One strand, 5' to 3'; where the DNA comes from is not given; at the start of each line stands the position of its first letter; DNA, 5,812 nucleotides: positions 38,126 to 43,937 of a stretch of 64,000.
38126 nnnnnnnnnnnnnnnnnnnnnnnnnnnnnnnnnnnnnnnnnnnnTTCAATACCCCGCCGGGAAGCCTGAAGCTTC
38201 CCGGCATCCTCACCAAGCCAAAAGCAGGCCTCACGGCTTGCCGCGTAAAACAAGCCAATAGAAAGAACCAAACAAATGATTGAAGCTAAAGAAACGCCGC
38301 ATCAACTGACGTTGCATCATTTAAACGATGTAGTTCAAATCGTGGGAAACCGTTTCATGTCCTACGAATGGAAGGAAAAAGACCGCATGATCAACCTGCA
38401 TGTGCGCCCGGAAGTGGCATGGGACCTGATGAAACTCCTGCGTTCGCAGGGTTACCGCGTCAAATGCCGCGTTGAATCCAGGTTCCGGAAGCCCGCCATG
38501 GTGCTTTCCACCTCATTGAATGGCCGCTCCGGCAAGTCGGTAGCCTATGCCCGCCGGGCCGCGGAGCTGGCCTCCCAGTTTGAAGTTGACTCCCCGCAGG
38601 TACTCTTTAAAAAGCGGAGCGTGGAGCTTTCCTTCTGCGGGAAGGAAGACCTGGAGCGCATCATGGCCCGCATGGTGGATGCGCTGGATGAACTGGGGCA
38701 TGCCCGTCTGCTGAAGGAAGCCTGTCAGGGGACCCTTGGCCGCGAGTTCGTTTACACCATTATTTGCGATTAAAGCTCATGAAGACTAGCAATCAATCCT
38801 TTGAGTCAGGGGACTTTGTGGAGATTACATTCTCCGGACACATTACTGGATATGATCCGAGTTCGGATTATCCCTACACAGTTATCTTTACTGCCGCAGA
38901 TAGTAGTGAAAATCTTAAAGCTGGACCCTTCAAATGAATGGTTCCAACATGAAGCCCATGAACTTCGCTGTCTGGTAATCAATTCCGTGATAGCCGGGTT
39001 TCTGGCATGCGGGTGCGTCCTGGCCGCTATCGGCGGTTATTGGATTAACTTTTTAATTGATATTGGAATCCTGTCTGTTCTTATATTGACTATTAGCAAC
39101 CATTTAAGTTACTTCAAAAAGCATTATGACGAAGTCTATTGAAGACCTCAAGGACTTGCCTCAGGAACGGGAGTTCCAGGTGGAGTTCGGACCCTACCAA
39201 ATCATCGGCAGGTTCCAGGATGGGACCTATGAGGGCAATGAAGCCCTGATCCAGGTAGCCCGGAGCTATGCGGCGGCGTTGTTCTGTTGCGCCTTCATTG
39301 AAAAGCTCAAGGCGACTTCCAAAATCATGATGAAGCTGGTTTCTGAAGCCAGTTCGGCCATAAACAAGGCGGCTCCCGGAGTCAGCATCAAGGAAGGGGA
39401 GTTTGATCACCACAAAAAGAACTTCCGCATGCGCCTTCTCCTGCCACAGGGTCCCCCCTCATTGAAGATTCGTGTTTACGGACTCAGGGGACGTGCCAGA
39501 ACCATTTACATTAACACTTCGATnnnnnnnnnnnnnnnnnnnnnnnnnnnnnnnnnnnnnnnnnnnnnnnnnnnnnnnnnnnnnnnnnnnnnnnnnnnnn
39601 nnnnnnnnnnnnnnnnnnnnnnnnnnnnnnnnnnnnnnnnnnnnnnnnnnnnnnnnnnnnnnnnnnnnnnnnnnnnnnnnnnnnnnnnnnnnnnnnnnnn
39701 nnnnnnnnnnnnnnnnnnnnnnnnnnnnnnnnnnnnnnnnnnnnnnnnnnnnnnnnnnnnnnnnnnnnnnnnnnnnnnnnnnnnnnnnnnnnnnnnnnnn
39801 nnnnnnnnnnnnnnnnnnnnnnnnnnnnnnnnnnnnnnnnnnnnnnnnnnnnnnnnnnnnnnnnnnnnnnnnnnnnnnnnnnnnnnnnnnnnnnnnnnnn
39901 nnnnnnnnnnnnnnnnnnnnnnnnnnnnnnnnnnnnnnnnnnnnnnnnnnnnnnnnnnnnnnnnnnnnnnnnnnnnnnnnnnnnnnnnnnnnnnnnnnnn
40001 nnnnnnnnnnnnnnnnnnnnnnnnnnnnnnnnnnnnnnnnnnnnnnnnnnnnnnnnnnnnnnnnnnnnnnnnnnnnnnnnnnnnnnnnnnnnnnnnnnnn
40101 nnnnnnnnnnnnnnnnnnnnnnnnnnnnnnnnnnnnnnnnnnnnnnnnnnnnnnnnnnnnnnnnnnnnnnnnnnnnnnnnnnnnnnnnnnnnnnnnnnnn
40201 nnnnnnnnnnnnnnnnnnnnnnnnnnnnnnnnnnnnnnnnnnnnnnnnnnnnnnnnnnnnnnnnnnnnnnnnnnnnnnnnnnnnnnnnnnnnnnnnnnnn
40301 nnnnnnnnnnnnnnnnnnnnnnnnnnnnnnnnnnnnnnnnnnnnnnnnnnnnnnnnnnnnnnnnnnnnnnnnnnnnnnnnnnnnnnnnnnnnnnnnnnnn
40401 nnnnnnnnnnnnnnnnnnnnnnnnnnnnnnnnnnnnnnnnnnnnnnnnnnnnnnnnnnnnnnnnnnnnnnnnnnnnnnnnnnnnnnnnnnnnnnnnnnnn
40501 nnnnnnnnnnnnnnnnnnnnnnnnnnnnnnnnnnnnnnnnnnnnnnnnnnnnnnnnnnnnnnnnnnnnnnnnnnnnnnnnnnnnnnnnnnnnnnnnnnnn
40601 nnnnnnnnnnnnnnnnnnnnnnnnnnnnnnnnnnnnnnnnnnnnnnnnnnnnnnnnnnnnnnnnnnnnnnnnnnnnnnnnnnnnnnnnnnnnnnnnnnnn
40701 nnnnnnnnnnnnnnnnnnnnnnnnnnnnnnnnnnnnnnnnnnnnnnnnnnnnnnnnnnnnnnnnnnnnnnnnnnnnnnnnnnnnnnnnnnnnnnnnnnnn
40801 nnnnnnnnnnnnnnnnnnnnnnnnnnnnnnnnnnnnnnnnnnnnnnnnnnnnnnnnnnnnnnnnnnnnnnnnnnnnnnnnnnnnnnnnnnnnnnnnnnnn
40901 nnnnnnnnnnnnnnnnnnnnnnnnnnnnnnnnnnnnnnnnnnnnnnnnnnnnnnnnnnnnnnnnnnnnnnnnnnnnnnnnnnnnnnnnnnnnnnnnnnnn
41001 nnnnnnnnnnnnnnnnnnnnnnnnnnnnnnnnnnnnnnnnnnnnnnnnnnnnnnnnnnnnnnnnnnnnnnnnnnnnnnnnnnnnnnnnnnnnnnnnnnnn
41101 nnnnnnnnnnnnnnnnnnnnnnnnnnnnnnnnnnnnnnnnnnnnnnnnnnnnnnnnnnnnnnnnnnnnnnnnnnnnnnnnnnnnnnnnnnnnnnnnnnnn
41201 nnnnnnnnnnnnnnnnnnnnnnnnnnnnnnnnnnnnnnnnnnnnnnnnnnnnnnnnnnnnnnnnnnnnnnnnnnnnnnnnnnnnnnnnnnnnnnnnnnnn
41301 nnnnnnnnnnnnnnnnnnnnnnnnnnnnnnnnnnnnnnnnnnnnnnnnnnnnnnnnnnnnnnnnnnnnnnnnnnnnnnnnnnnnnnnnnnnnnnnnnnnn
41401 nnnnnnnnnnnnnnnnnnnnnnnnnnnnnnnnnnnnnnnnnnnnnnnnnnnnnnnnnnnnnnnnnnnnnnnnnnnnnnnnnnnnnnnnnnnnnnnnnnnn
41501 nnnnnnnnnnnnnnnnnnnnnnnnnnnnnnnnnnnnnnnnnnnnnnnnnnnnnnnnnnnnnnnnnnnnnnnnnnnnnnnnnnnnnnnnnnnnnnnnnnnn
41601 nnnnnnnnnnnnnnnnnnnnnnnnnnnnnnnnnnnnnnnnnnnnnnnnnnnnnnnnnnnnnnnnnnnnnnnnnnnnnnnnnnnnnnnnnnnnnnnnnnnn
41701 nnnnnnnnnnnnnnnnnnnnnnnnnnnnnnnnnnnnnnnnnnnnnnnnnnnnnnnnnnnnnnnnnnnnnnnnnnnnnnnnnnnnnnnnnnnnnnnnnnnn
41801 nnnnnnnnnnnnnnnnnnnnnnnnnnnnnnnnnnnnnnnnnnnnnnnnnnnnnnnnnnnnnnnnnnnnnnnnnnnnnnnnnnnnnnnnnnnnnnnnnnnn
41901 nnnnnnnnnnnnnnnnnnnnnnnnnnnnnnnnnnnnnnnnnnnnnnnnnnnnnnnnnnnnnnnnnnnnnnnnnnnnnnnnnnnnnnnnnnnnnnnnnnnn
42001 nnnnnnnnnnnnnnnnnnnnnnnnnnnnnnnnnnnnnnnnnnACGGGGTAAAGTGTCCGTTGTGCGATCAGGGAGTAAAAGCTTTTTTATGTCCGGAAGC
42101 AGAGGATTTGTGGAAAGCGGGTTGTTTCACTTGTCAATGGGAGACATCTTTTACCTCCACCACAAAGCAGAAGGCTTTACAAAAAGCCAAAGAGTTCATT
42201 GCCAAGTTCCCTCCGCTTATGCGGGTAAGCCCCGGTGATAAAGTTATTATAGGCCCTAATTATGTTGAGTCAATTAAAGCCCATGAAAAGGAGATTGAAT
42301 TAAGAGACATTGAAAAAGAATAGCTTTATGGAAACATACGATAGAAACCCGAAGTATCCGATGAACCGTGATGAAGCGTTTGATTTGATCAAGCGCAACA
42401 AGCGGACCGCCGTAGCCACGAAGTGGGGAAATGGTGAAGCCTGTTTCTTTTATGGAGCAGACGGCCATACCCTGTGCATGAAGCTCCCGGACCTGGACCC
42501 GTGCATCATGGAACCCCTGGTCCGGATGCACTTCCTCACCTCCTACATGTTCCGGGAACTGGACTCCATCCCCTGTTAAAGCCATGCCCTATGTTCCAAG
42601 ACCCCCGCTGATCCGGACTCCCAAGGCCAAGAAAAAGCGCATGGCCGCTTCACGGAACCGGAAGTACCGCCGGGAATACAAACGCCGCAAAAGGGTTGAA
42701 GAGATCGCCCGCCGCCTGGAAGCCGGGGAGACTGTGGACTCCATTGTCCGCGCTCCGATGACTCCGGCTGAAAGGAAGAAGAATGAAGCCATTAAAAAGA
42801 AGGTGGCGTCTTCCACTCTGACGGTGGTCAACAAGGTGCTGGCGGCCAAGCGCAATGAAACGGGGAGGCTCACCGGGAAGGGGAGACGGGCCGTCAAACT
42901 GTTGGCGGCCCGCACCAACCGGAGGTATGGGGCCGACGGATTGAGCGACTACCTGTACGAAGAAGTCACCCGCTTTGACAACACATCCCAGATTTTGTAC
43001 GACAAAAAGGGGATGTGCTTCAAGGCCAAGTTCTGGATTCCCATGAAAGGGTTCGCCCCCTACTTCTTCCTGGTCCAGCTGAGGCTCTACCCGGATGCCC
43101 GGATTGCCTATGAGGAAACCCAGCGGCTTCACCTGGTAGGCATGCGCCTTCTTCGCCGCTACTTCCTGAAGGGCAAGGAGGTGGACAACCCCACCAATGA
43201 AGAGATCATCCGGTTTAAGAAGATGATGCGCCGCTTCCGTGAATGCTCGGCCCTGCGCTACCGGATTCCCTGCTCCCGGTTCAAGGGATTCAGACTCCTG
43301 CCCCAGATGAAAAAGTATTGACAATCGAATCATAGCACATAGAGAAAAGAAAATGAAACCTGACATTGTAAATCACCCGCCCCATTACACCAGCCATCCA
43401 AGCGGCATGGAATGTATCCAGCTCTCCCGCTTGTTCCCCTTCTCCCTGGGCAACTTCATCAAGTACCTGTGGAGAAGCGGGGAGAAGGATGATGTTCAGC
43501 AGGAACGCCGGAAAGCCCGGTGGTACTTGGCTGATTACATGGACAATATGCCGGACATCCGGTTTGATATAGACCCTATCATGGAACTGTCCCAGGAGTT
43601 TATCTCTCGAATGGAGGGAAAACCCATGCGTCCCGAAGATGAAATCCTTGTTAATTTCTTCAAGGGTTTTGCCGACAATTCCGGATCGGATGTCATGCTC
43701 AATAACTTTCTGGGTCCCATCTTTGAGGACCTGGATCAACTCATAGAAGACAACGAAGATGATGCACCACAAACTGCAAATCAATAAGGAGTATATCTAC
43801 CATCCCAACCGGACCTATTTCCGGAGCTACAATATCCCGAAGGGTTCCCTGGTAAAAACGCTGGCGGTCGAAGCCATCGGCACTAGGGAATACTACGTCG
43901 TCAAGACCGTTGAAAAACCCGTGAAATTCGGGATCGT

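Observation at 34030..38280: Conserved upstream module (hairpin plus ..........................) placed 9-10 nt before the ATG of the rightward early genes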

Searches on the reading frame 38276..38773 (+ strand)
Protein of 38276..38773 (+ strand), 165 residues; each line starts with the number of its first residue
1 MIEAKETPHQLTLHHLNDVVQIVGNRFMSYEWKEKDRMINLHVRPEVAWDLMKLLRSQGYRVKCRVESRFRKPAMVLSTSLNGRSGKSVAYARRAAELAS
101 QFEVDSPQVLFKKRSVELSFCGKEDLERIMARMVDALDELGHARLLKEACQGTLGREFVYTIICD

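Call 12: search_protein_families(library=pfam, proteins=[window:38276-38773:+], max_evalue=0.01)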
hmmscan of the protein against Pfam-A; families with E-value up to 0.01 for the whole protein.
window:38276-38773:+ (165 aa): 0 families

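Call 20: find_homologous_proteins(query=window:38276-38773:+, max_evalue=0.001)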
Query window:38276-38773:+ (165 aa): 2 proteins with E <= 0.001 among 44 candidates.
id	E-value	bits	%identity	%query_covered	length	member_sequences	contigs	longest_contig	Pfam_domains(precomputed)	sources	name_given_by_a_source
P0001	2.4e-99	348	96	100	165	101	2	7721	-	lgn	-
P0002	4.1e-95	334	93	100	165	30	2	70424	-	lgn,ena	-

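Call 21: find_encoding_contigs(protein=P0002, flank=10000, max_places=6)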
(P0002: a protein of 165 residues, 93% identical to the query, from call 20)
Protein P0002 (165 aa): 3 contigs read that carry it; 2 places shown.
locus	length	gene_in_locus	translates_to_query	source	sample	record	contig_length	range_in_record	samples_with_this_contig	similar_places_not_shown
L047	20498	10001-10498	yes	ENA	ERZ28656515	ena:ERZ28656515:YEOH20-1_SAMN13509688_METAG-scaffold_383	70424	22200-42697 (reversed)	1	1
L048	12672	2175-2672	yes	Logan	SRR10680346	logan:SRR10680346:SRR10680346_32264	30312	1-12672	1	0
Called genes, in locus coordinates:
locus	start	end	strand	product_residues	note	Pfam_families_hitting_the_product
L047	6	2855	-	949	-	PF05272:VapE-like_dom, PF19263:DUF5906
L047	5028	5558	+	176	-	-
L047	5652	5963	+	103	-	-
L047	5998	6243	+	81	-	-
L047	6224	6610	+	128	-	-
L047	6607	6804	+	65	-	-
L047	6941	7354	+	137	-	-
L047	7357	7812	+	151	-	-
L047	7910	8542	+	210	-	-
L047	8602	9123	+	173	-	-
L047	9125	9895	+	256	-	-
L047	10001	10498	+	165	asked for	-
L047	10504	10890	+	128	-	-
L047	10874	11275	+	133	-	-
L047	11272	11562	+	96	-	-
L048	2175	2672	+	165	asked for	-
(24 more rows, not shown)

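Call 22: find_encoding_contigs(protein=P0001, flank=10000, max_places=6)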
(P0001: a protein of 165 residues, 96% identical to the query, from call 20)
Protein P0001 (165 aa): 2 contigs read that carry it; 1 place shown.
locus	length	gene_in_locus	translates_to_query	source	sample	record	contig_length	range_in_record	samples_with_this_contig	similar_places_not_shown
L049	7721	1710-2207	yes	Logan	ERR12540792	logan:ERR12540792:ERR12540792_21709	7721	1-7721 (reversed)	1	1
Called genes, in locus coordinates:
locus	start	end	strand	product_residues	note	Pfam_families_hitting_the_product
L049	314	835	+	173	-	-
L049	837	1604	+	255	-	-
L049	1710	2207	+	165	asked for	-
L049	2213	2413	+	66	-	-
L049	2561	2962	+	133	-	-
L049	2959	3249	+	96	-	-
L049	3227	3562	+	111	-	-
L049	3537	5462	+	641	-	PF22745:Nlig-Ia (weak), PF01653:DNA_ligase_aden, PF12826:HHH_2 (faint), PF03120:OB_DNA_ligase, PF00533:BRCT (weak)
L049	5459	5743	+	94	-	-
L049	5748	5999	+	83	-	-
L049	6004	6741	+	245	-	-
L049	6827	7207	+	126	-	PF11753:DUF3310 (weak)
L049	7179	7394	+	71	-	-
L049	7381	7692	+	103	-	-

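Call 51: search_protein_families(library=phrogs, proteins=[window:38276-38773:+], max_evalue=0.001)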
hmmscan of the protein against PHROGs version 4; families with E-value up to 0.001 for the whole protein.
window:38276-38773:+ (165 aa): 0 families

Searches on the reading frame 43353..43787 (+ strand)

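Call 51: search_protein_families(library=phrogs, proteins=[window:43353-43787:+], max_evalue=0.001)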
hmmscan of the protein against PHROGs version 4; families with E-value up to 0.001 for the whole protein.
window:43353-43787:+ (144 aa): 14 families
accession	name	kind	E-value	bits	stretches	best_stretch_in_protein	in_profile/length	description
phrog_11324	-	other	1.8e-25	91.1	1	1-80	6-85/139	nucleotide kinase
phrog_236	-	other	4.1e-18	67.2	1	4-66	239-305/431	nucleotide kinase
phrog_26005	-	unknown function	6e-17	63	1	4-64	242-304/310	-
phrog_32366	-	unknown function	2.6e-16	61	1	2-60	5-63/170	-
phrog_13649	-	unknown function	1.1e-15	58.8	1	1-59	1-59/127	-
phrog_2781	-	unknown function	4.3e-15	57.4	1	2-59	173-237/253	-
phrog_1689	-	other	4.2e-12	47.4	1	3-66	164-234/243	nucleotide kinase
phrog_4897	-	other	3.2e-11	44.7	1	4-66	113-180/186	kinase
phrog_4824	-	unknown function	4.8e-09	37.3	1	7-69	7-66/128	-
phrog_4472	-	other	1e-06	29.6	1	4-65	12-76/100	nucleotide kinase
phrog_2585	-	other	1.4e-05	26.5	1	3-63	95-164/175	nucleotide kinase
phrog_18538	-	unknown function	0.00014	22.8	1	4-60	3-65/159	-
phrog_2387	-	other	0.00037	21.7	1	4-68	3-73/147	nucleotide kinase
phrog_4943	-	unknown function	0.00099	20.6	0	2-59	87-152/166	-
